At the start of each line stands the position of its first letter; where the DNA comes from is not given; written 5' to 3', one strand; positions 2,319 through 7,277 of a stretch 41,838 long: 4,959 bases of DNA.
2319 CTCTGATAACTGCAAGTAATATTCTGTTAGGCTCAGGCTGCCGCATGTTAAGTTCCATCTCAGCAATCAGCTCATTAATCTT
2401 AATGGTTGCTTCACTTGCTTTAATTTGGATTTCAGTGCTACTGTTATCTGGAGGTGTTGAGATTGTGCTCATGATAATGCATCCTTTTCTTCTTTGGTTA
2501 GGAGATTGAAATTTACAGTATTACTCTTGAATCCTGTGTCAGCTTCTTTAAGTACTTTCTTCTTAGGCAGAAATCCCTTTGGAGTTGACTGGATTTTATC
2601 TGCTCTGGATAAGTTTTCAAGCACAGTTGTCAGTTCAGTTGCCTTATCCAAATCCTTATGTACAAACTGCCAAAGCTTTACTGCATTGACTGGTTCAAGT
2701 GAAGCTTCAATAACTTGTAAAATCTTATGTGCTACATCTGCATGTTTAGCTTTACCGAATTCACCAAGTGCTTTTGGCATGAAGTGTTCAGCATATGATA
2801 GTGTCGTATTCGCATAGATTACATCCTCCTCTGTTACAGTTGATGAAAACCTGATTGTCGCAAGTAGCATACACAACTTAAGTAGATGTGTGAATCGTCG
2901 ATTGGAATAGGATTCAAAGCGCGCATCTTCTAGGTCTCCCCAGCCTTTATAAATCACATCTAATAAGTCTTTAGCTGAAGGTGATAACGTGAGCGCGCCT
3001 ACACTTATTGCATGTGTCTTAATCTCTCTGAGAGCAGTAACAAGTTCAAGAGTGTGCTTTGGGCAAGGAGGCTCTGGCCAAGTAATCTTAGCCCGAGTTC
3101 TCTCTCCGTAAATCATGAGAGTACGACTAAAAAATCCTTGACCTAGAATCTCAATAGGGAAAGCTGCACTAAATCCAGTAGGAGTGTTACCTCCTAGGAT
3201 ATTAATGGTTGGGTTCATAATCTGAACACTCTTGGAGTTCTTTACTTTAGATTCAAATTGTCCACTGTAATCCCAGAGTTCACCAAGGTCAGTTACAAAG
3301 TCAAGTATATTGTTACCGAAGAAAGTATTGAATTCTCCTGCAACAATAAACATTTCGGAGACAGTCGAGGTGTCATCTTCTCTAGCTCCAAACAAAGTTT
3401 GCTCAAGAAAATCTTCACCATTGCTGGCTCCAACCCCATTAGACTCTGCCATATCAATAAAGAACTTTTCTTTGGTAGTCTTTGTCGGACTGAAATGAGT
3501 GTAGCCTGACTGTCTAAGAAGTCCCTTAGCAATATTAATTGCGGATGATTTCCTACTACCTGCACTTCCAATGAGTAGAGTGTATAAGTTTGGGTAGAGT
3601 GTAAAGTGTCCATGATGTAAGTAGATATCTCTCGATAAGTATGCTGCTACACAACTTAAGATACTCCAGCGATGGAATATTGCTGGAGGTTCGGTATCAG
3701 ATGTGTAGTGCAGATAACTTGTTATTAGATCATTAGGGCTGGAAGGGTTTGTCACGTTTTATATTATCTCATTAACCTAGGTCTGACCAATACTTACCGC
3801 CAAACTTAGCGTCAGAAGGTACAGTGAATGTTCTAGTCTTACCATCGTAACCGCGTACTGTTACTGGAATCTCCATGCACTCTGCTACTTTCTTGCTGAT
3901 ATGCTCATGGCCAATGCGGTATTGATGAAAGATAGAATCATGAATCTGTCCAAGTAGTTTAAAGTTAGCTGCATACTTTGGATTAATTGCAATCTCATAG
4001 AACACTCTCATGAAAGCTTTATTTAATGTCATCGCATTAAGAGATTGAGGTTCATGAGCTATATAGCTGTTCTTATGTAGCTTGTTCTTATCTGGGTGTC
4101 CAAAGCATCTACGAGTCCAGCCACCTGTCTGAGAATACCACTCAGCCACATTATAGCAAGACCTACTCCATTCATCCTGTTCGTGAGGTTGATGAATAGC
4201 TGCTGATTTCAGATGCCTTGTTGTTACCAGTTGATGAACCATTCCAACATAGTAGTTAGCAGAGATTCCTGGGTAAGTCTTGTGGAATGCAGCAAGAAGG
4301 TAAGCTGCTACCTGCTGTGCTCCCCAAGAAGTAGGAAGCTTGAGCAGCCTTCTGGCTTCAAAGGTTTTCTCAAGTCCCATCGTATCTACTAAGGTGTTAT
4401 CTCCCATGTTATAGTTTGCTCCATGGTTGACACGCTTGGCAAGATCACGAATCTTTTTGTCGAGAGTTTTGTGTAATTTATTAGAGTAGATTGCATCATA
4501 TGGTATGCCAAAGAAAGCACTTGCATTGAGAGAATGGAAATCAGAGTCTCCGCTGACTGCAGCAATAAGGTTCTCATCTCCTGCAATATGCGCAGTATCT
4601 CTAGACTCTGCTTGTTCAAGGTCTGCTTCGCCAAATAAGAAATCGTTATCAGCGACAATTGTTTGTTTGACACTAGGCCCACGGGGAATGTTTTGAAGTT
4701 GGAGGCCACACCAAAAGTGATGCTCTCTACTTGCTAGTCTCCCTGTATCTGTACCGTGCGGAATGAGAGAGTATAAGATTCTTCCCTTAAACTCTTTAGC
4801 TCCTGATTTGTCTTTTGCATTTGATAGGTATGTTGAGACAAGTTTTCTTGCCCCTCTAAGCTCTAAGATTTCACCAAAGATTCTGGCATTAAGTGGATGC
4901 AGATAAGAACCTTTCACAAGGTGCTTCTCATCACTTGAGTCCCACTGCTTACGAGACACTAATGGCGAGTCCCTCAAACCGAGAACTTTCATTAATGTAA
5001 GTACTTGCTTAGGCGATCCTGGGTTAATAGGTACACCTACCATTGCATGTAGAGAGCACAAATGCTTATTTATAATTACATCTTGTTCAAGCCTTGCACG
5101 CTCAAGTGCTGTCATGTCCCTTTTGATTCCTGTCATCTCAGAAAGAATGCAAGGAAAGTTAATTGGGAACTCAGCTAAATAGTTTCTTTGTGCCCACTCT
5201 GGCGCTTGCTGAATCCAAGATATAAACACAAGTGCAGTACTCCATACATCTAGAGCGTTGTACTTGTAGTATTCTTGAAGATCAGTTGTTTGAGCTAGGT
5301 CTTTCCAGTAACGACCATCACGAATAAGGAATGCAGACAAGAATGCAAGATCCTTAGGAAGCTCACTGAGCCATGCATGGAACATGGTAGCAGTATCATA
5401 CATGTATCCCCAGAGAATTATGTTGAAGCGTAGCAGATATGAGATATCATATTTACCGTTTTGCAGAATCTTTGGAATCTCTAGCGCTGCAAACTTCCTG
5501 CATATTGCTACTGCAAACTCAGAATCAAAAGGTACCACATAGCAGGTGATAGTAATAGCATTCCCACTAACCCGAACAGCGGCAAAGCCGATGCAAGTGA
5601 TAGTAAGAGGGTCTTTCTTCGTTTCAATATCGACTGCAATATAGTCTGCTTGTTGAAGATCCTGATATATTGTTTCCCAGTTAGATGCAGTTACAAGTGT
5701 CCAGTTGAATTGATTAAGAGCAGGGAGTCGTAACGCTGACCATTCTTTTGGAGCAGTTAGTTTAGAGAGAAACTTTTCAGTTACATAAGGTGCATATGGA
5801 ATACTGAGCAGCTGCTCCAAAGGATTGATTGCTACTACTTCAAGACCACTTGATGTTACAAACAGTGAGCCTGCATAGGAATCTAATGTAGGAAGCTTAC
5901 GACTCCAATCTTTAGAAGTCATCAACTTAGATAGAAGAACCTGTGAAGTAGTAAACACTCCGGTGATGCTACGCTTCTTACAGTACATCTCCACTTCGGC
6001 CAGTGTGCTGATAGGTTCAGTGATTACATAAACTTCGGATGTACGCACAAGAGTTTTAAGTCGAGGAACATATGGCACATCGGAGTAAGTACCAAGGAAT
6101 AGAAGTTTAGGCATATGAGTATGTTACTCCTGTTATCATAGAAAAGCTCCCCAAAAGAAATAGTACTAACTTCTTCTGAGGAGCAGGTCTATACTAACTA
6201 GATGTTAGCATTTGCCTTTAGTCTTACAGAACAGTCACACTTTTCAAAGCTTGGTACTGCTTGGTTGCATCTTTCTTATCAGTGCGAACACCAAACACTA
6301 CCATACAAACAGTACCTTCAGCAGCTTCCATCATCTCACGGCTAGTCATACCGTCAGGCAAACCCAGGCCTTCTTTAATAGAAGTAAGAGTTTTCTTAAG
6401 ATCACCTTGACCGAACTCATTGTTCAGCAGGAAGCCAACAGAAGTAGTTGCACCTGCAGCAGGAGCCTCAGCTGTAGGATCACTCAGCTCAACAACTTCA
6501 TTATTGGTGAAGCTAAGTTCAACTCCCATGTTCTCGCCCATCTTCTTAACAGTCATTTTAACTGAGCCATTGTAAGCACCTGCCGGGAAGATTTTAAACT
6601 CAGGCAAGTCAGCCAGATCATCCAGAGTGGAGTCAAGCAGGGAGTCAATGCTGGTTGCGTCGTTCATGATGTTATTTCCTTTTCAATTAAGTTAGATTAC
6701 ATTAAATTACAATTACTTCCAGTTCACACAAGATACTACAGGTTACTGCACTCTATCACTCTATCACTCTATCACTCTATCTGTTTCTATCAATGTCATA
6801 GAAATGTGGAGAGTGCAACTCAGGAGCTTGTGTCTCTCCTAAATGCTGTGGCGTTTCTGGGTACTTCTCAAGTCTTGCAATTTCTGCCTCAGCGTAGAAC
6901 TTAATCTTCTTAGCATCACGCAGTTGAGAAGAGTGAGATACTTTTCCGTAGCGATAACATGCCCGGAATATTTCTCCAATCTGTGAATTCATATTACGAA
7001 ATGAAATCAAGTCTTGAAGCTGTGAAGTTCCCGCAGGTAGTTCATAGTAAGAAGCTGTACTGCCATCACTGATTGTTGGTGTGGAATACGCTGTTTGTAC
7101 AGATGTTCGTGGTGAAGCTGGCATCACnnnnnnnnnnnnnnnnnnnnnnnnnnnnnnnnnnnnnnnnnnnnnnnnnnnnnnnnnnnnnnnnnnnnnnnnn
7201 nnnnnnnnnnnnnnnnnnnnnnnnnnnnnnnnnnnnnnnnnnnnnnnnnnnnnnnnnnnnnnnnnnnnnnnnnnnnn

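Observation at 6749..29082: Genome-wide short tandem repeats concentrated at gene boundaries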

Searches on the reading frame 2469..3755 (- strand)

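Call 8: search_protein_families(library=phrogs, proteins=[window:2469-3755:-])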
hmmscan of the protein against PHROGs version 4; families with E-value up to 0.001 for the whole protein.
window:2469-3755:- (428 aa): 3 families
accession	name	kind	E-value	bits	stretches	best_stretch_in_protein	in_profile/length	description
phrog_14296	-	DNA, RNA and nucleotide metabolism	8.7e-67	226.9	1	9-425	3-413/417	DNA primase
phrog_5311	-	DNA, RNA and nucleotide metabolism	8.9e-11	41.7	1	12-391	268-666/692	helicase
phrog_10514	-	DNA, RNA and nucleotide metabolism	9.8e-05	21.7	0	277-328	618-665/750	DNA primase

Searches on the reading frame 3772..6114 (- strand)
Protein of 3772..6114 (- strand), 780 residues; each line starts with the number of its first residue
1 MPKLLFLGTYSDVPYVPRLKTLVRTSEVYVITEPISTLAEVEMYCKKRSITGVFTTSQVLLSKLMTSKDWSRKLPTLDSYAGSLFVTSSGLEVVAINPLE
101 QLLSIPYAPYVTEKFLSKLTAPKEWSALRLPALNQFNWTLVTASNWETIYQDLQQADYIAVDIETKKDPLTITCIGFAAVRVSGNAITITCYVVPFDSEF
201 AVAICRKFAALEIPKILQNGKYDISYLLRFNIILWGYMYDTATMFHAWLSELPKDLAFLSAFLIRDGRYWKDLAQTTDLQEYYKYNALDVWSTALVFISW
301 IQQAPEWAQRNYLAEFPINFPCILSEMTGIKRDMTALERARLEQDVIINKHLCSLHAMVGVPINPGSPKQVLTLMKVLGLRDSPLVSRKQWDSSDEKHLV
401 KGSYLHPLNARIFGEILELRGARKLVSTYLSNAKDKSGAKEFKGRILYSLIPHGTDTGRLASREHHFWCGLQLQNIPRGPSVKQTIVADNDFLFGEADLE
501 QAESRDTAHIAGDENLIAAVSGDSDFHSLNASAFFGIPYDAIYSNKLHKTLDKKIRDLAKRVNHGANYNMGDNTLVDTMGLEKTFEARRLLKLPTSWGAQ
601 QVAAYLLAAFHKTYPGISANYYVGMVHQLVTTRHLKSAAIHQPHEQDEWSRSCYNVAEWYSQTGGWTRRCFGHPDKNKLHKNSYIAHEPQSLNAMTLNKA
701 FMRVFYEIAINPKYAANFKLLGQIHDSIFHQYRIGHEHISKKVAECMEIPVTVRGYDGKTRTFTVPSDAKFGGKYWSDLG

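Call 8: search_protein_families(library=phrogs, proteins=[window:3772-6114:-])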
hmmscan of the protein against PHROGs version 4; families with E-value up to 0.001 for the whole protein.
window:3772-6114:- (780 aa): 3 families
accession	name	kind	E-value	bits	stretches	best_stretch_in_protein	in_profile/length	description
phrog_17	-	DNA, RNA and nucleotide metabolism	4.9e-65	221.3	1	150-778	664-1232/1445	DNA polymerase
phrog_2573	-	DNA, RNA and nucleotide metabolism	3.1e-11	44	1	483-777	6-276/336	DNA polymerase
phrog_10285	-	DNA, RNA and nucleotide metabolism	5.8e-08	33.1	1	472-565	31-127/321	DNA polymerase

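Call 11: find_related_loci(query=window:3772-6114:-, collection=viral_contigs, flank=10000)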
Query window:3772-6114:- (780 aa) in viral_contigs; peptide patterns used: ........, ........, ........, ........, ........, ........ (x = any residue, [..] = any of these).
68 stretches matched a pattern; 68 encode a relative of the query (tblastn E <= 1e-3); 68 distinct loci.
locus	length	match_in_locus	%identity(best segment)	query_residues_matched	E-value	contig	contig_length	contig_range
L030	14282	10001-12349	76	1-780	0e+0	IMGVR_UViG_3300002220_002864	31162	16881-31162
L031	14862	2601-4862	54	3-779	0e+0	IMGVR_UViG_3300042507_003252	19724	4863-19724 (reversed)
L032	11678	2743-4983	54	4-778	0e+0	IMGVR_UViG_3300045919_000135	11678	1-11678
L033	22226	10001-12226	53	3-780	0e+0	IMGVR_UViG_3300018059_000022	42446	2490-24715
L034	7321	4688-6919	52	3-778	0e+0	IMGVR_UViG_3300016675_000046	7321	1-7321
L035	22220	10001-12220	52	4-778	0e+0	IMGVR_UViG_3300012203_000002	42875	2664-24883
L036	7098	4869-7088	53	3-778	0e+0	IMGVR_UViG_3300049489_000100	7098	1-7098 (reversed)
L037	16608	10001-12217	53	3-780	0e+0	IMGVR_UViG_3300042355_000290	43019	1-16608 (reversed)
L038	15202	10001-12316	52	5-778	0e+0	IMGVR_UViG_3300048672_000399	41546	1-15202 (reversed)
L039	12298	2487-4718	52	4-778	0e+0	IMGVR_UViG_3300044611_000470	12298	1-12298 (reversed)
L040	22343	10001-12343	50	4-779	0e+0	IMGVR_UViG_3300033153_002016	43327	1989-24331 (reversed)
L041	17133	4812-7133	53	5-778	0e+0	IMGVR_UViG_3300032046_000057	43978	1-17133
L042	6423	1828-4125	51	1-780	0e+0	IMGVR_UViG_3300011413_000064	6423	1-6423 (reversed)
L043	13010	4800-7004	52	1-773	0e+0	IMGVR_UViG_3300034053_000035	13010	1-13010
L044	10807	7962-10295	51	1-778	0e+0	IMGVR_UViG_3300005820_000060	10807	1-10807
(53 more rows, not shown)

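Call 40: search_protein_families(library=pfam, proteins=[window:3772-6114:-], max_evalue=0.01)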
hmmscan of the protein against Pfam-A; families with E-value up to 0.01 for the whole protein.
window:3772-6114:- (780 aa): 2 families
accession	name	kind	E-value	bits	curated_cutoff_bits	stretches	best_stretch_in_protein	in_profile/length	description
PF00476.26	DNA_pol_A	-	1.4e-27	97.1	34.3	1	349-747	16-357/381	DNA polymerase family A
PF01612.26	DNA_pol_A_exo1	-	7.6e-05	23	23.6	1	144-260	8-124/173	3'-5' exonuclease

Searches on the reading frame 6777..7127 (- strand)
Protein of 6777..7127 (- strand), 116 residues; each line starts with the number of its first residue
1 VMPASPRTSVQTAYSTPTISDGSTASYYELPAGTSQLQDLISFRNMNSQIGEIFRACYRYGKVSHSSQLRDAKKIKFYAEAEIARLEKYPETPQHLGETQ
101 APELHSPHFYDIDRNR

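Call 40: search_protein_families(library=pfam, proteins=[window:6777-7127:-], max_evalue=0.01)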
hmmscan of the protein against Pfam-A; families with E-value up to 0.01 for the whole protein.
window:6777-7127:- (116 aa): 0 families
